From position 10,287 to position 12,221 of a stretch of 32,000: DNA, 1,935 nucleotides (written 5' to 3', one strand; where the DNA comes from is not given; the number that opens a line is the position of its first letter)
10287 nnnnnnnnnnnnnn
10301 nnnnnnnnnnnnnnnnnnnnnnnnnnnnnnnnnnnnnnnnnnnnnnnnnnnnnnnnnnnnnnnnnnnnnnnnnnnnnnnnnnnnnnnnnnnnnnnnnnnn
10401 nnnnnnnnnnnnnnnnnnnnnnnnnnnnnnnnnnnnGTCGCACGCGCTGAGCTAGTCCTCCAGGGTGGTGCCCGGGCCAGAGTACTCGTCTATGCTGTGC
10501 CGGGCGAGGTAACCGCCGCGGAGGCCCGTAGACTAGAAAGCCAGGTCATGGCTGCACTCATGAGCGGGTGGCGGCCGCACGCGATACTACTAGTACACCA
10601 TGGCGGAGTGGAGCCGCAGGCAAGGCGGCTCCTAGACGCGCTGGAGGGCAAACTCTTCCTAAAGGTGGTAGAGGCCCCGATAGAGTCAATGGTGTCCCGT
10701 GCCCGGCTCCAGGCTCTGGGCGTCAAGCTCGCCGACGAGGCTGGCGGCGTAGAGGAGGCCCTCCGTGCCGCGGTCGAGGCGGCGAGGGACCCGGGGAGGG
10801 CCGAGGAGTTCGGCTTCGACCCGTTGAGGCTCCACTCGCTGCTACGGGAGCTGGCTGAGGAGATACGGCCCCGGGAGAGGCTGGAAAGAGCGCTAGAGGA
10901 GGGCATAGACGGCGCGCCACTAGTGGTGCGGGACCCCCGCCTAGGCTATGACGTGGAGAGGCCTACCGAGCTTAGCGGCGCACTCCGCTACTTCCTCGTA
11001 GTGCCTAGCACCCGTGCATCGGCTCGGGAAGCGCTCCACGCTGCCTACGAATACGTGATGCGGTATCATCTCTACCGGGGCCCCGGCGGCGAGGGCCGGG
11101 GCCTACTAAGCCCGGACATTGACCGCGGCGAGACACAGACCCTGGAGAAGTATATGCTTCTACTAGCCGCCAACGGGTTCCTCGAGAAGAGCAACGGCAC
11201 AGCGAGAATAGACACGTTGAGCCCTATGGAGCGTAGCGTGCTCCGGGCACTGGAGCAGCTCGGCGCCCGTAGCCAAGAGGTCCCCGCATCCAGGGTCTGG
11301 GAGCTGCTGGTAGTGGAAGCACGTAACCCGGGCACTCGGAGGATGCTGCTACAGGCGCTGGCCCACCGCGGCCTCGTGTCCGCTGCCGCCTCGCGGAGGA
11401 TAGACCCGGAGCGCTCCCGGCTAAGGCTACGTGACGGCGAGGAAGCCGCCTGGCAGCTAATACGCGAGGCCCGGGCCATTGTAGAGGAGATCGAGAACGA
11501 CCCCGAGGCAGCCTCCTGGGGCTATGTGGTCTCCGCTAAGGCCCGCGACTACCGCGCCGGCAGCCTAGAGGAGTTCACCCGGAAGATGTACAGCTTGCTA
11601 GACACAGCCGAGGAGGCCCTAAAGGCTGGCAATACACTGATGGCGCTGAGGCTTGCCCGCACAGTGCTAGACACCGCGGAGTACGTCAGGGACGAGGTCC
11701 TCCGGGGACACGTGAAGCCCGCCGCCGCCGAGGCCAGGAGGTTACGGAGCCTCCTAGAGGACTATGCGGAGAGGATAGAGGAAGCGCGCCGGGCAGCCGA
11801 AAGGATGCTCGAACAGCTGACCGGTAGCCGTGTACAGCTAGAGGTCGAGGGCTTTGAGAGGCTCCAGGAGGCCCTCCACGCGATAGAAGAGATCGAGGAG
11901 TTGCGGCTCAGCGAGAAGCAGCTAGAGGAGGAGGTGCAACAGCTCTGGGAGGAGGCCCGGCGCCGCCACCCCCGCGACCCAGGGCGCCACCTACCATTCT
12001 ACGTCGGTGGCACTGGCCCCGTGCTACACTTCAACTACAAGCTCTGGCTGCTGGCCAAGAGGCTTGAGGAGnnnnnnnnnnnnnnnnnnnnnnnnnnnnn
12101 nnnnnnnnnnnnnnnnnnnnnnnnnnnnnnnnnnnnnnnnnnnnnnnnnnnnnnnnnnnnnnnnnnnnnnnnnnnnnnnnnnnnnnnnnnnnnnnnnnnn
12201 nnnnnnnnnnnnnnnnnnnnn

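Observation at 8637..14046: Giant P-loop NTPase with winged-helix segments and a long coiled coil, plus a small coiled-coil partner: candidate uncharacterised two-gene module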

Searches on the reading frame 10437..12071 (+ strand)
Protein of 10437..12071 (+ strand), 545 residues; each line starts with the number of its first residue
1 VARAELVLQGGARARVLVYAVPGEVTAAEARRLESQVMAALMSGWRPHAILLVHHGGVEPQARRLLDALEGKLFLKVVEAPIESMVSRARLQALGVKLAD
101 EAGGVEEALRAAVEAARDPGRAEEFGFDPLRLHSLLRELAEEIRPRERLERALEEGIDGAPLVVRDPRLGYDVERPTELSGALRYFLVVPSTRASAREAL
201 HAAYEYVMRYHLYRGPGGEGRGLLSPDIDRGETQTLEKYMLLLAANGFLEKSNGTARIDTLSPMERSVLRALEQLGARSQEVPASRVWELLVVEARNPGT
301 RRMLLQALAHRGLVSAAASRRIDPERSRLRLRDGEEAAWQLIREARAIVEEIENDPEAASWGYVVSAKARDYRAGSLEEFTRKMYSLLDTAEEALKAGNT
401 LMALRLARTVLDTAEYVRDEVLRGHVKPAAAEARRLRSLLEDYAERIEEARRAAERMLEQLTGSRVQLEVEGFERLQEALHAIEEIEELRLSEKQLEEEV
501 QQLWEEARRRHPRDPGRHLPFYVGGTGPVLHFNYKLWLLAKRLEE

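Call 54: predict_structure(alignment_id=A4)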
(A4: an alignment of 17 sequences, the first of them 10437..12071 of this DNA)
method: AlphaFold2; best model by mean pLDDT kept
length: 545 residues; sequences in the alignment: 17
mean_pLDDT: 88.2   pTM: 0.83
mean pLDDT of the five models: 88.2, 87.4, 83.7, 79.3, 77.8
residues with pLDDT >= 90: 347; 70-90: 153; 50-70: 40; < 50: 5
segments of 3 or more residues with pLDDT < 50: 217-220
pLDDT, mean of each block of 10 residues (from residue 1): 83 90 91 94 92 87 95 92 67 75 71 76 80 68 74 92 93 84 95 95 93 62 78 91 95 89 96 94 93 92 94 79 89 94 97 95 89 93 98 97 96 93 91 94 94 94 90 90 94 94 92 87 64 89 88
secondary structure, 60 per line:
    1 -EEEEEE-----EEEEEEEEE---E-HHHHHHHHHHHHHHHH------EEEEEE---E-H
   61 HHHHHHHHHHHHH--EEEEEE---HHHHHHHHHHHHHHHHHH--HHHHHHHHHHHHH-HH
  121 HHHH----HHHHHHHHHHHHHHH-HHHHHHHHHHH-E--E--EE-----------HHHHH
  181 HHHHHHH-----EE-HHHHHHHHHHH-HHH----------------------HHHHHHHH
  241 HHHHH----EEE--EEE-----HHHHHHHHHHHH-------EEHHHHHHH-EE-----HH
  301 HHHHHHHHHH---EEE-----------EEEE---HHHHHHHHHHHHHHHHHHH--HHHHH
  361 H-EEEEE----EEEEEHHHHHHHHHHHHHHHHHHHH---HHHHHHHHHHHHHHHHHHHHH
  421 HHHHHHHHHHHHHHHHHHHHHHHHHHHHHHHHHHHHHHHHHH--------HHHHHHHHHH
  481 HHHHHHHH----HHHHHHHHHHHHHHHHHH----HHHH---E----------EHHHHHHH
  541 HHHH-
elements in order: E2-7 E13-21 H27-42 E49-54 H60-73 E76-81 H85-102 H105-117 H119-124 H129-143 H145-155 H176-187 H196-206 H233-245 E250-252 E255-257 H263-274 H284-290 H299-310 E314-316 E328-331 H335-353 H356-361 E363-367 E372-376 H377-396 H400-462 H471-488 H493-510 H515-518 H534-544

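Call 56: fold_search(model_id=the predicted structure, library=pdb)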
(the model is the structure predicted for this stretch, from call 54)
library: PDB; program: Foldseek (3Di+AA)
matches with E <= 10: 923; with E <= 0.001: 0
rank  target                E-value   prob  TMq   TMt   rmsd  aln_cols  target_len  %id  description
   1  6dux_A                1.2e-01  0.07  0.09  0.11  26.1       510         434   10  2.25 Angstrom Resolution Crystal Structure of 6-phospho-alpha-glucosidase from Klebsiella pneumoniae in Complex with N (released 2018-07-04)
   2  8zwo_E                1.5e-01  0.16  0.11  0.16  21.2       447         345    8  Structure of CTF18-PCNA with ATP (released 2025-06-18)
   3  6m4b_A                1.7e-01  1.00  0.11  0.26   2.7        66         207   15  1510-N membrane-bound stomatin-specific protease S97A mutant (released 2020-06-10)
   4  8ih8_B                1.8e-01  0.84  0.11  0.37   9.2       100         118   19  anti-sigmaF factor and Anti-sigmaF factor antagonist complex(usfx-RsfB) (released 2024-02-28)
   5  3viv_A                2.1e-01  0.99  0.10  0.24   2.7        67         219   15  1510-N membrane-bound stomatin-specific protease K138A mutant in complex with a substrate peptide (released 2012-05-23)
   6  8ih8_A                2.2e-01  0.80  0.11  0.37   9.2       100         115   19  anti-sigmaF factor and Anti-sigmaF factor antagonist complex(usfx-RsfB) (released 2024-02-28)
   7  3bpp                  2.6e-01  0.98  0.10  0.24   3.0        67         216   15  1510-N membrane protease K138A mutant specific for a stomatin homolog from Pyrococcus horikoshii (released 2008-04-29)
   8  1y88                  2.8e-01  0.47  0.11  0.27  13.4       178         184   12  Crystal Structure of Protein of Unknown Function AF1548 (released 2004-12-21)
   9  1dzf                  3.3e-01  0.99  0.10  0.24   2.8        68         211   10  RPB5 from S.cerevisiae (released 2000-06-09)
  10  6r0j_MODEL_1_A        3.3e-01  0.25  0.10  0.23  13.5       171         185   18  The N-terminal domain of rhomboid protease YqgP (released 2020-01-08)
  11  6za3_B                3.6e-01  0.14  0.10  0.19  16.6       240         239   15  Structure of the transcriptional repressor Atu1419 (VanR) from agrobacterium fabrum in complex a palindromic DNA (C222 (released 2020-12-02)
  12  9l4k_A                3.8e-01  0.07  0.09  0.07  21.0       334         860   13  Structure of human NLRP2-TLE6-OOEP complex (released 2025-10-01)
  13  8hgk_E                4.8e-01  0.44  0.10  0.26  14.8       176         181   11  Crystal structure of human ClpP in complex with ZK53 (released 2023-09-27)
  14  9g1x_E                5.1e-01  0.90  0.10  0.24   3.2        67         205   10  Yeast RNA polymerase I elongation complex stalled by an apurinic site, 11-subunit (released 2025-06-18)
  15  8yfq_E                5.3e-01  0.85  0.10  0.23   4.2        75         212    9  Cryo EM structure of Komagataella phaffii RNAPII-Rat1-Rai1 pre-termination complex (released 2024-09-25)
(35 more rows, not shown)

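Call 64: search_protein_representatives(alignment_id=A4)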
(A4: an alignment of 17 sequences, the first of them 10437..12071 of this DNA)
Query: 17 sequences, 545 profile positions. Proteins with E-value up to 0.001 (for the whole library): 46; up to 1e-10: 30; up to 1e-30: 22. The best 46 are listed.
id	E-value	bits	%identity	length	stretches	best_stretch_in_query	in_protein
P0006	1.9e-249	845.4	-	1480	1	1-545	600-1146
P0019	1.4e-246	835.9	-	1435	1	3-544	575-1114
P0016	2.2e-245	831.9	-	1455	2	1-544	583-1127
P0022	1.2e-240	816.3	-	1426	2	1-545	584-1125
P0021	4.0e-238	808.0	-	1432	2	2-544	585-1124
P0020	2.1e-235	799.0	-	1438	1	1-544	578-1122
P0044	2.7e-233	792.1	-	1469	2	1-544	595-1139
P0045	5.3e-191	652.5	-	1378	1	2-545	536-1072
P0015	1.9e-153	528.5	-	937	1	1-343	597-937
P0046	7.5e-113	394.5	-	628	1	248-544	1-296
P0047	7.5e-58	213.0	-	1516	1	10-543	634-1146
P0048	1.5e-57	212.0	-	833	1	51-544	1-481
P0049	4.3e-52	194.0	-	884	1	14-544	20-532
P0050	1.2e-47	179.3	-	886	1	12-544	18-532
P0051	9.7e-47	176.3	-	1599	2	13-545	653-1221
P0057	6.2e-36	140.7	-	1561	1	12-542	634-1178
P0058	7.9e-35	137.0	-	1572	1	6-540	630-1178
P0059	3.2e-25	105.3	-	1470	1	10-539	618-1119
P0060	2.7e-20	89.1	-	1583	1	13-543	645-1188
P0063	3.3e-15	72.3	-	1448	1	10-511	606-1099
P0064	2.0e-12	63.1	-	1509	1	17-544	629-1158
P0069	4.2e-08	48.8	-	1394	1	134-500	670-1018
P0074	2.4e-05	39.7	-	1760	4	425-543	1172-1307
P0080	2.7e-04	36.2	-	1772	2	414-544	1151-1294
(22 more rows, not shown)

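Call 65: list_cluster_members(proteins=[P0047, P0051, P0057, P0059, P0060, P0063, P0064, P0069, P0074, P0080])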
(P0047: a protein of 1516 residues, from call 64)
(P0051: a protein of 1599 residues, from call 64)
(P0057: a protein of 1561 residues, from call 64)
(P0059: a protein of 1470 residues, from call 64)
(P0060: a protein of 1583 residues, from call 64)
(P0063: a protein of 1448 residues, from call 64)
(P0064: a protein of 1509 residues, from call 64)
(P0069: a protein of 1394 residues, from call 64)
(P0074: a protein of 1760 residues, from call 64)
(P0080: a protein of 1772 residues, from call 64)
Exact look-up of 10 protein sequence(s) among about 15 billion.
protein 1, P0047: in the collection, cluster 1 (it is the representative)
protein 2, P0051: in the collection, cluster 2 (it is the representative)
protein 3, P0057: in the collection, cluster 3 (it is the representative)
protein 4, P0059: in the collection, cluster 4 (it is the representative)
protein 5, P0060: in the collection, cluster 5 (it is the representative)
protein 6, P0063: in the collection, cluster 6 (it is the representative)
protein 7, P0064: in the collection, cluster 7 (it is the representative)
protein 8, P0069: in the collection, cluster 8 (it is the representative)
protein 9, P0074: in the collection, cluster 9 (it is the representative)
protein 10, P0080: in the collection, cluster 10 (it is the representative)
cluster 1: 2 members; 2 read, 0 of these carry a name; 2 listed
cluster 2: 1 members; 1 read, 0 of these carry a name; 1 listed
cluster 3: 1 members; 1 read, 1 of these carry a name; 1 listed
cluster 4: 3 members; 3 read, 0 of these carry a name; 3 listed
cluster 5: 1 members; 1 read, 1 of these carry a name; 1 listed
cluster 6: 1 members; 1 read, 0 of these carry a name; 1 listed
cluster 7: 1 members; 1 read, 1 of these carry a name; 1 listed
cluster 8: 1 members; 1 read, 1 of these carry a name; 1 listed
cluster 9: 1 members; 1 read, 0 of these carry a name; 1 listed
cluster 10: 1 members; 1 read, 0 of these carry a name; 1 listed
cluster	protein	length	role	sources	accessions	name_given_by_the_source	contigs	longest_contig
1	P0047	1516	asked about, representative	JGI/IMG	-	-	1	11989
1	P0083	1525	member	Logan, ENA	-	-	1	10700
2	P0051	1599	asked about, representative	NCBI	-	-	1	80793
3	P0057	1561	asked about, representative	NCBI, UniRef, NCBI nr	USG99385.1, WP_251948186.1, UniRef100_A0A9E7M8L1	hypothetical protein K1720_07580 [Thermococcus argininiproducens] | Uncharacterized protein n=1 Tax=Thermococcus argininiproducens TaxID=2866384 ... | hypothetical protein [Thermococcus argininiproducens]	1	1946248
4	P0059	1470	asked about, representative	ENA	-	-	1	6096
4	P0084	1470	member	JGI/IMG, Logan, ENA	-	-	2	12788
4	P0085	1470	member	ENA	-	-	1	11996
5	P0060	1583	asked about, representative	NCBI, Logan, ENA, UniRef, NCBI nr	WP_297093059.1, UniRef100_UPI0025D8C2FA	hypothetical protein [Thermococcus sp.] | hypothetical protein n=1 Tax=Thermococcus sp. TaxID=35749 RepID=UPI0025D8C2FA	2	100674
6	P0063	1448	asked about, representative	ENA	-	-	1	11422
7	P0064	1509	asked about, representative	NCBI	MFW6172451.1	MAG: hypothetical protein ACOC5T_01785 [Elusimicrobiota bacterium]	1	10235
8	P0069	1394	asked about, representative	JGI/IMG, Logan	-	hypothetical protein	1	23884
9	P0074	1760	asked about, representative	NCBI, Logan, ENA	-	-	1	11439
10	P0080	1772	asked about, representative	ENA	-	-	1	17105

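Call 66: search_protein_families(library=pfam, proteins=[P0051, P0058, P0060, P0064, P0074, P0080], max_evalue=0.001)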
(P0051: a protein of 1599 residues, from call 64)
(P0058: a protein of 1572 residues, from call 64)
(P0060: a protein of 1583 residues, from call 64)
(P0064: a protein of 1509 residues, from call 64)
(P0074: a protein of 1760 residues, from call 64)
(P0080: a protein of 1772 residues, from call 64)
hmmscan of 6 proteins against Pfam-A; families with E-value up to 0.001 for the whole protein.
P0051 (1599 aa): 3 families
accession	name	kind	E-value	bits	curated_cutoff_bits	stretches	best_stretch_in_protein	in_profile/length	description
PF04513.17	Baculo_PEP_C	-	8.3e-06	26.3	38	0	1420-1510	28-114/140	Baculovirus polyhedron envelope protein, PEP, C terminus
PF07889.17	DUF1664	-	2.7e-05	24.6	34.6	0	1234-1279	69-114/124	Protein of unknown function (DUF1664)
PF04108.17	ATG17_like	-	4.4e-05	23.6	43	0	1375-1527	125-270/355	Autophagy protein ATG17-like domain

P0058 (1572 aa): 2 families
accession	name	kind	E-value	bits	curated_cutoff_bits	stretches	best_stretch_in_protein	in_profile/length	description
PF07693.20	KAP_NTPase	-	0.00011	22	20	1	30-179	3-159/293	KAP family P-loop domain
PF00308.24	Bac_DnaA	-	0.00065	20.4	23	0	27-100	14-85/162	Bacterial DnaA ATPAse domain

P0060 (1583 aa): 2 families
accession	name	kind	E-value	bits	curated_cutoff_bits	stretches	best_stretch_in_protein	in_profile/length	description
PF13401.12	AAA_22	-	2.9e-05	24.8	27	1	50-197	4-104/130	AAA domain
PF13191.12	AAA_16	-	0.00059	20.8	32.6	0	35-184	7-143/167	AAA ATPase domain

P0064 (1509 aa): 0 families

P0074 (1760 aa): 1 family
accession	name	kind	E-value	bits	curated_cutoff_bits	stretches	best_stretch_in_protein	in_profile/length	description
PF23735.1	KIF9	-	0.00061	20.4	31.9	1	1551-1643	30-117/140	Kinesin-like protein KIF9 domain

P0080 (1772 aa): 1 family
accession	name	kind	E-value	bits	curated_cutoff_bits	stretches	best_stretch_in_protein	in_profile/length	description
PF13401.12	AAA_22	-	0.00023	21.9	27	0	58-208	5-110/130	AAA domain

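Call 67: find_encoding_contigs(protein=P0057, flank=10000, max_places=1)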
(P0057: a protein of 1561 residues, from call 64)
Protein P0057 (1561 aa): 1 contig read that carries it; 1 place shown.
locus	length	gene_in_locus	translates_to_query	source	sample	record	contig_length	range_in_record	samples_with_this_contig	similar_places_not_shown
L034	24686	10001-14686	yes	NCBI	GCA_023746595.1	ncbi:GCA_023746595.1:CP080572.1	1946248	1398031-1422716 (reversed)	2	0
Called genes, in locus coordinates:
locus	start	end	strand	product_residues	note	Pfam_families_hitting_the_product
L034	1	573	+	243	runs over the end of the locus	PF02195:ParB_N, PF18231:SerK_C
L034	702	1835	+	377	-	PF00155:Aminotran_1_2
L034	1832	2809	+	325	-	PF00291:PALP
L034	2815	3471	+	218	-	PF00702:Hydrolase, PF12710:HAD (weak), PF13419:HAD_2, PF13242:Hydrolase_like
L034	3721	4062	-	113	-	-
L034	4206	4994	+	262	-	-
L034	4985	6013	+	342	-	-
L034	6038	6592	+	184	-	PF10107:Endonuc_Holl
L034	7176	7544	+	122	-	-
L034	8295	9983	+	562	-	PF01935:DUF87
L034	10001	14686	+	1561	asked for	PF13191:AAA_16 (faint)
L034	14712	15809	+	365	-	PF09376:NurA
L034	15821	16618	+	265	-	PF17884:DUF5591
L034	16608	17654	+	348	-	PF01702:TGT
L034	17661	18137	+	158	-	PF21818:DUF6884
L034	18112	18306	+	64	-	-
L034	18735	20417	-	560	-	PF04675:DNA_ligase_A_N, PF01068:DNA_ligase_A_M, PF04679:DNA_ligase_A_C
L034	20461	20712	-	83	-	-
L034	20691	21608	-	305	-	PF00288:GHMP_kinases_N (weak)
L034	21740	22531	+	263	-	PF19420:DDAH_eukar, PF02274:ADI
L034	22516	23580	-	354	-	PF03435:Sacchrp_dh_NADP, PF16653:Sacchrp_dh_C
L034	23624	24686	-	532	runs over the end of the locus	PF03553:Na_H_antiporter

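Call 68: find_encoding_contigs(protein=P0060, flank=10000, max_places=1)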
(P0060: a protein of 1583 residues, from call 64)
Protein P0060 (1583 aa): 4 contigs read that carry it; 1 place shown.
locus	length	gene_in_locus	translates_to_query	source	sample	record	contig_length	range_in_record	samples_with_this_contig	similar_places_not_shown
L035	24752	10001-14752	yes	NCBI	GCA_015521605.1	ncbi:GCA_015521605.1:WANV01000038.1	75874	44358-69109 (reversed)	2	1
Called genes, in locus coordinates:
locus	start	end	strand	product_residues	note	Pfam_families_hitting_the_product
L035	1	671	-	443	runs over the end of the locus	PF27272:CpgS_N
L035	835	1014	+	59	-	-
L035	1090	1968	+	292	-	PF00753:Lactamase_B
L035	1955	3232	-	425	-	PF13173:AAA_14, PF13635:DUF4143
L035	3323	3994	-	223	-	PF12705:PDDEXK_1 (faint)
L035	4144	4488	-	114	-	-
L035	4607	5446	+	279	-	PF25133:TYW2_N_2, PF02475:TRM5-TYW2_MTfase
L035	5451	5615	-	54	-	-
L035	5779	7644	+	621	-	PF02730:AFOR_N, PF01314:AFOR_C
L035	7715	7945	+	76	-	PF02597:ThiS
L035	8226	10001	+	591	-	PF01935:DUF87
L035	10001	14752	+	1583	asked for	-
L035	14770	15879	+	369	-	PF09376:NurA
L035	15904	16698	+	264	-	PF17884:DUF5591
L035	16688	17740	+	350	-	PF01702:TGT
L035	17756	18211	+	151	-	PF21818:DUF6884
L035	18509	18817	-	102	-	PF00338:Ribosomal_S10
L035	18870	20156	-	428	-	PF00009:GTP_EFTU, PF01926:MMR_HSR1 (faint), PF03144:GTP_EFTU_D2, PF03143:GTP_EFTU_D3, PF22594:GTP-eEF1A_C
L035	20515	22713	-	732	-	PF00009:GTP_EFTU, PF22042:EF-G_D2, PF03144:GTP_EFTU_D2, PF14492:EFG_III, PF03764:EFG_IV, PF00679:EFG_C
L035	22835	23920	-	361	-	PF01966:HD, PF19276:HD_assoc_2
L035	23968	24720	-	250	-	PF02463:SMC_N (faint), PF13476:AAA_23 (faint), PF00005:ABC_tran, PF13304:AAA_21 (faint)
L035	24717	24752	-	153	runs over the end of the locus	-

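Call 69: search_solved_structures(query=L034:8295-9980:+, max_evalue=0.001)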
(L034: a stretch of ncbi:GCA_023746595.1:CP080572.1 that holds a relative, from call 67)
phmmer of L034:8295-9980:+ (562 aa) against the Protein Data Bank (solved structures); distinct sequences matched with E-value up to 0.001: 8.
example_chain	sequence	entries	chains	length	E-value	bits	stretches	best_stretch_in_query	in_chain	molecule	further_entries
4d2i_A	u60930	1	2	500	9.6e-21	76.8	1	396-533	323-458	HERA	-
8wiv_A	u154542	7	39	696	3.4e-18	68.4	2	370-529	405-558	Helicase HerA central domain-containing protein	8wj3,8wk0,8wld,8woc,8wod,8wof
9c1m_M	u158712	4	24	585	7.2e-18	67.3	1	253-536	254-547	ATP-binding protein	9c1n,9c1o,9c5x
9x1l_A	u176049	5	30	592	9.1e-17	63.6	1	448-537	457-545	DNA helicase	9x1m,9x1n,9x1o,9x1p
8xau_A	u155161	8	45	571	4.9e-16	61.2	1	396-539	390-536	ATP-binding protein | HerA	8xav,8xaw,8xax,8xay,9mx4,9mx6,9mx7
8yho_A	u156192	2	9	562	1.6e-13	52.9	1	388-537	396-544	DUF87 domain-containing protein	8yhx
8ziq_M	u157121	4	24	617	1.8e-12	49.4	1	394-526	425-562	HerA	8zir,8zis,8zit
8j4u_M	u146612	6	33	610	0.00083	20.9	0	407-537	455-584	Nucleoside triphosphate hydrolase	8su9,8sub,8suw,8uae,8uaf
